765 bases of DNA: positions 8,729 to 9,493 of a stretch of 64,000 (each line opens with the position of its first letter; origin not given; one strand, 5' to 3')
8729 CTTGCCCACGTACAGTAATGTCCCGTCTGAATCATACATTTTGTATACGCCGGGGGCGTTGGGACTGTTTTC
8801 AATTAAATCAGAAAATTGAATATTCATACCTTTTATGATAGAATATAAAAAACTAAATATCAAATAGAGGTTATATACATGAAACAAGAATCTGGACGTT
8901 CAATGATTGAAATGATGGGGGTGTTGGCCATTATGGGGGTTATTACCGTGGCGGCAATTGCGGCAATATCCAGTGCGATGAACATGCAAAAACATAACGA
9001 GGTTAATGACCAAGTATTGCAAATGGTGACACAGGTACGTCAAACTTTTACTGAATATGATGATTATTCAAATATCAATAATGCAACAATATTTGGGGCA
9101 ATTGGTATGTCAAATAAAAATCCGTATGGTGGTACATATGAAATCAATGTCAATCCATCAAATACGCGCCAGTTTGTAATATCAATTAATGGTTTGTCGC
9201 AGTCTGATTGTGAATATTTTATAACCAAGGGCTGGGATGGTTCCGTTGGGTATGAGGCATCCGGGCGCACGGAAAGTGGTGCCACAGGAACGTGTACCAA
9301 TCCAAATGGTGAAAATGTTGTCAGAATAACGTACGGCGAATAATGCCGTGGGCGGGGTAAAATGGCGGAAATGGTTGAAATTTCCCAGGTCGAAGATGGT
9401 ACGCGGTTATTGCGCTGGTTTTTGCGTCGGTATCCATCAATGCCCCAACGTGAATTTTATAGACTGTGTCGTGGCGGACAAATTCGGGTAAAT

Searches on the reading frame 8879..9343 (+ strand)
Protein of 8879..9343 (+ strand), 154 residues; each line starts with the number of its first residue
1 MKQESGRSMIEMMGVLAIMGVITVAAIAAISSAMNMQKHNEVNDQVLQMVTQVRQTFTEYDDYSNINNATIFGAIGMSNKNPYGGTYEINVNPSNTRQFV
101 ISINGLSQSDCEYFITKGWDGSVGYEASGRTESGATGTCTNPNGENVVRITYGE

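Call 72: search_protein_families(library=phrogs, proteins=[window:8879-9343:+], max_evalue=0.01)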
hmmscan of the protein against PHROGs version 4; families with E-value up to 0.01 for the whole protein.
window:8879-9343:+ (154 aa): 3 families
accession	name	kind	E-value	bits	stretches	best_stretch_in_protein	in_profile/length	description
phrog_10597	-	unknown function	0.0029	18.5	1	1-44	1-43/59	-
phrog_6918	-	lysis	0.0035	18.4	1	13-57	12-55/114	holin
phrog_3433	-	moron, auxiliary metabolic gene and host takeover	0.0093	17.1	0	2-52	17-67/127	pilin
